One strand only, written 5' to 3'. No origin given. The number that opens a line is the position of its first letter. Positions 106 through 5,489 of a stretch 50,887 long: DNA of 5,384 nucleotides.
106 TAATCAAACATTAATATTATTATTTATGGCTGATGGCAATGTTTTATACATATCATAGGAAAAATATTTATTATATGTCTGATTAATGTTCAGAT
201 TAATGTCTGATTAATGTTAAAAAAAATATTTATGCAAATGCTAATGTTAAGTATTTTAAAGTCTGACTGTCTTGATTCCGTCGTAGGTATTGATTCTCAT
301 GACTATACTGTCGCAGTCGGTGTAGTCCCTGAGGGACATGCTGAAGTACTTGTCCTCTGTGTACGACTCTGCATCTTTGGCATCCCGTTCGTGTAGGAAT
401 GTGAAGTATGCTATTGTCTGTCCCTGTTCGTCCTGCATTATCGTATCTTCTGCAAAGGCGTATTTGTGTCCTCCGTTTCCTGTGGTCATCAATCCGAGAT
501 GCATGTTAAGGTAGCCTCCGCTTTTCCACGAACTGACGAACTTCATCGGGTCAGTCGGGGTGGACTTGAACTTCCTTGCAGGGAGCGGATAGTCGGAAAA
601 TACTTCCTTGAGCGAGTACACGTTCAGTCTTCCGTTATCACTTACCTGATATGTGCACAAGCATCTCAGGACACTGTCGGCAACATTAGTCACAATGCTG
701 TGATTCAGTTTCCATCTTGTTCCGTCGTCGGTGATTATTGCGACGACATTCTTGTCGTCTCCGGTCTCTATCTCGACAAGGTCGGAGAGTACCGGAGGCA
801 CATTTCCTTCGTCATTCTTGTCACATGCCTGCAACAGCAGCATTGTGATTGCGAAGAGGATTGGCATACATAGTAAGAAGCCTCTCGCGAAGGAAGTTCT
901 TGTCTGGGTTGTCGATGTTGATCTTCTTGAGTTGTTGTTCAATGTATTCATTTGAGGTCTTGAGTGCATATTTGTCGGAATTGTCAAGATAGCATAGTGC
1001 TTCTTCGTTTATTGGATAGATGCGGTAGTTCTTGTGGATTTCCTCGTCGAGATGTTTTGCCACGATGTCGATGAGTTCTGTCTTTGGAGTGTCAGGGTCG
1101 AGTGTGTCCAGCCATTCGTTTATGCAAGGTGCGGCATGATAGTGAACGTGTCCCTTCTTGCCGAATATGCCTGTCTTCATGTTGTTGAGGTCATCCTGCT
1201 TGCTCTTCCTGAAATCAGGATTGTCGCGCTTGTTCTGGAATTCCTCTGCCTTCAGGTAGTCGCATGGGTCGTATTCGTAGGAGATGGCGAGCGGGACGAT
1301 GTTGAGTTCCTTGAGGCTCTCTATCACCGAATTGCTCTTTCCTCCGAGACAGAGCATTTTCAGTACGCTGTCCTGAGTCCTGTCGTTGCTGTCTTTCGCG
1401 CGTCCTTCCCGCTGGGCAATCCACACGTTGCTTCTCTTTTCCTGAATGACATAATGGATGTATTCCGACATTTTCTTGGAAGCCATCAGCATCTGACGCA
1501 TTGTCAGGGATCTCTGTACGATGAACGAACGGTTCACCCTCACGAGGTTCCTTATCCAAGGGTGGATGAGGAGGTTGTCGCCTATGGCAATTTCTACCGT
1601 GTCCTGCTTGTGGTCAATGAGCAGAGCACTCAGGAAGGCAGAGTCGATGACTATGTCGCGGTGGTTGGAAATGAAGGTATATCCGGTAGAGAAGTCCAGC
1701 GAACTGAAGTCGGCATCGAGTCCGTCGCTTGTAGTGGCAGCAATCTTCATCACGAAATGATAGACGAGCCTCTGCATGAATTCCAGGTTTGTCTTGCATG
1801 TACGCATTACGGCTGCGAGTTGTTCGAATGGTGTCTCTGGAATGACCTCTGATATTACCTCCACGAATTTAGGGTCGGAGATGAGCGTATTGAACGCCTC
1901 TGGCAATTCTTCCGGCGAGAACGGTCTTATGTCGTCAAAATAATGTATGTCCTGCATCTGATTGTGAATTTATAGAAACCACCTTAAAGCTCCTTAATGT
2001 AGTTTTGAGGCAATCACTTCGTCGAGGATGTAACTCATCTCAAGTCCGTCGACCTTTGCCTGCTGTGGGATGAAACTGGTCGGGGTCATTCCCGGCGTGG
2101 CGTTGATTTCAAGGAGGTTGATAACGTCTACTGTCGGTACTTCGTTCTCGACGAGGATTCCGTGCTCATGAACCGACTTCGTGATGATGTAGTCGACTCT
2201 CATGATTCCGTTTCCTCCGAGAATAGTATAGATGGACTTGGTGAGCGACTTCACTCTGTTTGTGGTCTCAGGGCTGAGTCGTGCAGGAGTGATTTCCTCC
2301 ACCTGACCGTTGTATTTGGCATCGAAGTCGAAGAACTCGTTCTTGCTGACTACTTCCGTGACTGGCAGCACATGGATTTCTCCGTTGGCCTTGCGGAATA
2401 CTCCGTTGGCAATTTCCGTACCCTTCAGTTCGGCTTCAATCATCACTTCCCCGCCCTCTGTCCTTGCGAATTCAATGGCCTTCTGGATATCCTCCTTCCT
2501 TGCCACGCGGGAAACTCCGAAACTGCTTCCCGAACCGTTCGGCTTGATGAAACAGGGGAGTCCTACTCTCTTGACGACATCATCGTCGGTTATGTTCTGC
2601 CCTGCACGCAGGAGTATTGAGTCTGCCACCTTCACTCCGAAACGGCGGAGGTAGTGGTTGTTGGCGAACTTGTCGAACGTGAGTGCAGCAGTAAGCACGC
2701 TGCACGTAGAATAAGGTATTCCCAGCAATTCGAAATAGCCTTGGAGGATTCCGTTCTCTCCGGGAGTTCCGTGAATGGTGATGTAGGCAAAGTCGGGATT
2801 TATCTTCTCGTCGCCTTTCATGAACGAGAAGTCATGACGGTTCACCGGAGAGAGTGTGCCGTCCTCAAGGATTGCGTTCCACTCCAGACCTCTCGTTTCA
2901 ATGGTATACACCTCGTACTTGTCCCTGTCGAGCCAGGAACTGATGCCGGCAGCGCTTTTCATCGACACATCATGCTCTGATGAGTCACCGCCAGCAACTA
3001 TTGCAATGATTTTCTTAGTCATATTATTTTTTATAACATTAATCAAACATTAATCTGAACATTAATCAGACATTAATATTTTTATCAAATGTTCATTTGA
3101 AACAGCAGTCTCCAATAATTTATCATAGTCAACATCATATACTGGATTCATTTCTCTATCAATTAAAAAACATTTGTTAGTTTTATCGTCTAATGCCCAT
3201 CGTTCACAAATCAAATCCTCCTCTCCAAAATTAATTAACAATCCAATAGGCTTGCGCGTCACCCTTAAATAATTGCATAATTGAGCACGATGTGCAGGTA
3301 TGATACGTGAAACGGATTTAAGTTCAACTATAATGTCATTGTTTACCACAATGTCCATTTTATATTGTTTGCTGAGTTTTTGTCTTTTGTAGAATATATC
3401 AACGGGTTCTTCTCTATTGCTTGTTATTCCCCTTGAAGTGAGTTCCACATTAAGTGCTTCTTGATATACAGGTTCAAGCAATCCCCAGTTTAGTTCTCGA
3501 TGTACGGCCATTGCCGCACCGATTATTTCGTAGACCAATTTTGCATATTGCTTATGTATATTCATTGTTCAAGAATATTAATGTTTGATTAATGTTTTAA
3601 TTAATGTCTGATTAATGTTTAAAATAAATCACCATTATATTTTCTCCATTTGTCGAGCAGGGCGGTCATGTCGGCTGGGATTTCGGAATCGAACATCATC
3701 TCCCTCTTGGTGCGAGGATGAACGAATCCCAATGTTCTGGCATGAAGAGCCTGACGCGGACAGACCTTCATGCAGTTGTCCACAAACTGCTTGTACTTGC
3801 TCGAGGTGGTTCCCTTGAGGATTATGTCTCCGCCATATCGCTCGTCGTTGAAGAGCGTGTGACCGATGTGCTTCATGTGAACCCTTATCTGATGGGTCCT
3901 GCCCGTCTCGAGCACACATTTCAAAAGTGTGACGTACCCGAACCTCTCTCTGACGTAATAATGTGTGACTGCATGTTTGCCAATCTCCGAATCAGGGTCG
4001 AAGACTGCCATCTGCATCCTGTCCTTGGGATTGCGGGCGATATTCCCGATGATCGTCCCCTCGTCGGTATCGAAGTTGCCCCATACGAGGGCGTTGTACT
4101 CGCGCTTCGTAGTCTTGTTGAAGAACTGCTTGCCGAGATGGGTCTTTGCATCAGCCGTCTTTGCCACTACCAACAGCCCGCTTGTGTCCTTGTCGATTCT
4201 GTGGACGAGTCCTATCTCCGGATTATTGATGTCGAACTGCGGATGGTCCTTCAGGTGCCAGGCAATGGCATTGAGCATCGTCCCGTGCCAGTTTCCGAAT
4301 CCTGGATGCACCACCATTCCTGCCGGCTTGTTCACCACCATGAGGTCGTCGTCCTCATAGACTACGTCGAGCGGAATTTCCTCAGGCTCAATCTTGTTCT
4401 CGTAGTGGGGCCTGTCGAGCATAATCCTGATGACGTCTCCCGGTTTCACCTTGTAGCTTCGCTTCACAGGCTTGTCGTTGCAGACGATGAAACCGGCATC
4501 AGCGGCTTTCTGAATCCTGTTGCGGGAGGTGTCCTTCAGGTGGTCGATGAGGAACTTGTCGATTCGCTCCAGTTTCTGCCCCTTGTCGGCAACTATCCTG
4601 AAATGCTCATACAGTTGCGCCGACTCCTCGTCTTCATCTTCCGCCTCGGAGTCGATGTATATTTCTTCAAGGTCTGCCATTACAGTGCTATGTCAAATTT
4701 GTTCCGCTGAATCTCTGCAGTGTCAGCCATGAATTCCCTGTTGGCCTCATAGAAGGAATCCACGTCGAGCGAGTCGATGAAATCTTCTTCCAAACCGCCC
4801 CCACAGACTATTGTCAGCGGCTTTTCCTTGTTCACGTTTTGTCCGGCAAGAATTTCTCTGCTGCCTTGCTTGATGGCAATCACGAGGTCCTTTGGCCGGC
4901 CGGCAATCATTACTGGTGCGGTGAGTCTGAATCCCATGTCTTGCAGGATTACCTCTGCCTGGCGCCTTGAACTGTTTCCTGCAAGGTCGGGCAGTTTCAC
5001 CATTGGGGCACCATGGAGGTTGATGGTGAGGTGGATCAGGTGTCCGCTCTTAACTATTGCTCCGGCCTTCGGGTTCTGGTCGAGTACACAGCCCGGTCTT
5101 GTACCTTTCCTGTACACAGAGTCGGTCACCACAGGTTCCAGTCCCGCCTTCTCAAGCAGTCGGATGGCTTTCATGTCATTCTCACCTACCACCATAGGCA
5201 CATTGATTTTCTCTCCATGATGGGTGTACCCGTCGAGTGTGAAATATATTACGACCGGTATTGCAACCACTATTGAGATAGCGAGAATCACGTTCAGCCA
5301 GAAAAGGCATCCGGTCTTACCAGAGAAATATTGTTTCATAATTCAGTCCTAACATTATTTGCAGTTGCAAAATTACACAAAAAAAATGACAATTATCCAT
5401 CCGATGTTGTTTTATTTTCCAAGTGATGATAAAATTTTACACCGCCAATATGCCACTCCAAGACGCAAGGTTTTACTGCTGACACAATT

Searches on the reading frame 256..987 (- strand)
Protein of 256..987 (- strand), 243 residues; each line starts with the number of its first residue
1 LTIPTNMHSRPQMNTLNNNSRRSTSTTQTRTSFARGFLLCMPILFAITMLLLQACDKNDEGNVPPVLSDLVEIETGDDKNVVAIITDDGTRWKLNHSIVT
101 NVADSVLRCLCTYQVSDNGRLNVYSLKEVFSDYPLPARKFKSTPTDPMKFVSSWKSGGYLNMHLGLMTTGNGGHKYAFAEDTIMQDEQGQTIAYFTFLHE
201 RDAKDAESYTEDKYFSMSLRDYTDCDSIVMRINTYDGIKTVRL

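Call 52: search_protein_families(library=pfam, proteins=[window:256-987:-], max_evalue=0.0001)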
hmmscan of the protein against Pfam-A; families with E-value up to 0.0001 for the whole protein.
window:256-987:- (243 aa): 1 family
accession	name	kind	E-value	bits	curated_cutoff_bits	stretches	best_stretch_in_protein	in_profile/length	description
PF17415.7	NigD_C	-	2.3e-11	44.2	22.6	1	139-241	9-116/120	NigD-like C-terminal beta sandwich domain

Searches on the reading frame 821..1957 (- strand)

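Call 51: search_protein_families(library=pfam, proteins=[window:821-1957:-], max_evalue=0.0001)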
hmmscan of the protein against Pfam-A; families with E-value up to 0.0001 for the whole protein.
window:821-1957:- (378 aa): 1 family
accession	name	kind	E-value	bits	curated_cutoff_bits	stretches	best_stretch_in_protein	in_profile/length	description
PF01553.26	Acyltransferase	-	9.6e-07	29.1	23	1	93-188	16-103/132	Acyltransferase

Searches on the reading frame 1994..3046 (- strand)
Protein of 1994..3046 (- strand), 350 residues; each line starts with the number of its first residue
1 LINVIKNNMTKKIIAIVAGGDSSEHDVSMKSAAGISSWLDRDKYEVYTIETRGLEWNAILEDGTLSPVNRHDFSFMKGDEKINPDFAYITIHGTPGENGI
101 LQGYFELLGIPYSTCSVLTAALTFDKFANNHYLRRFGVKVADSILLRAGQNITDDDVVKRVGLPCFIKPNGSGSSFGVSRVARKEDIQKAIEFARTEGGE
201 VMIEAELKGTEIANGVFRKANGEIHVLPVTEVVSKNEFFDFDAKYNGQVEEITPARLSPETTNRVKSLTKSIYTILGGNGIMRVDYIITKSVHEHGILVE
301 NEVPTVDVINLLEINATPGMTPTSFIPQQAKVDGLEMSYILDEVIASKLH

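Call 51: search_protein_families(library=pfam, proteins=[window:1994-3046:-], max_evalue=0.0001)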
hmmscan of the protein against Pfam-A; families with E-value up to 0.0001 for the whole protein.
window:1994-3046:- (350 aa): 5 families
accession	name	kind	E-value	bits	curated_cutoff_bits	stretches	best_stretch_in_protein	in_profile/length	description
PF07478.18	Dala_Dala_lig_C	-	9.8e-40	136.7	24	1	134-345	3-203/204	D-ala D-ala ligase C-terminus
PF01820.27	Dala_Dala_lig_N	-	3.2e-20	73.3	34.6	1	14-115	2-121/121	D-ala D-ala ligase N-terminus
PF02222.28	ATP-grasp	-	2.7e-11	43.9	27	1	133-288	3-149/179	ATP-grasp domain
PF13535.11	ATP-grasp_4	-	1.8e-07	31.3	27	1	162-277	2-125/160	ATP-grasp domain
PF02786.22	CPSase_L_D2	-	9.4e-05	22.4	19.8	0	125-297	1-173/211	Carbamoyl-phosphate synthase L chain, ATP binding domain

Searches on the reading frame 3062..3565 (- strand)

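Call 51: search_protein_families(library=pfam, proteins=[window:3062-3565:-], max_evalue=0.0001)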
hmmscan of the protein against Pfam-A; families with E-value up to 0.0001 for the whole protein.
window:3062-3565:- (167 aa): 1 family
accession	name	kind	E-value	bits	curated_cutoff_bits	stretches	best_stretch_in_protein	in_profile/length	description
PF13366.12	PDDEXK_3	-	1.1e-38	132.6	22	1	9-115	2-108/117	PD-(D/E)XK nuclease superfamily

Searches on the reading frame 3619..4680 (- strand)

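Call 51: search_protein_families(library=pfam, proteins=[window:3619-4680:-], max_evalue=0.0001)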
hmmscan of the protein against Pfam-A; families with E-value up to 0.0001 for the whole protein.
window:3619-4680:- (353 aa): 2 families
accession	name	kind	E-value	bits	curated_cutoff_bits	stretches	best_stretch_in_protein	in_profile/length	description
PF00849.27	PseudoU_synth_2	-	5e-30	105.2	26.8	1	112-271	1-152/152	RNA pseudouridylate synthase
PF01479.30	S4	-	2.1e-07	31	22.8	1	38-84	1-48/48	S4 domain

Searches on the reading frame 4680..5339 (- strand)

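Call 51: search_protein_families(library=pfam, proteins=[window:4680-5339:-], max_evalue=0.0001)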
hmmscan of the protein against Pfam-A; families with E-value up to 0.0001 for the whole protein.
window:4680-5339:- (219 aa): 1 family
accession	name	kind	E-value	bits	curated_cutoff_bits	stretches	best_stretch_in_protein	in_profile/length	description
PF03793.24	PASTA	-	1.8e-10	41.1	23.2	1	46-106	2-62/64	PASTA domain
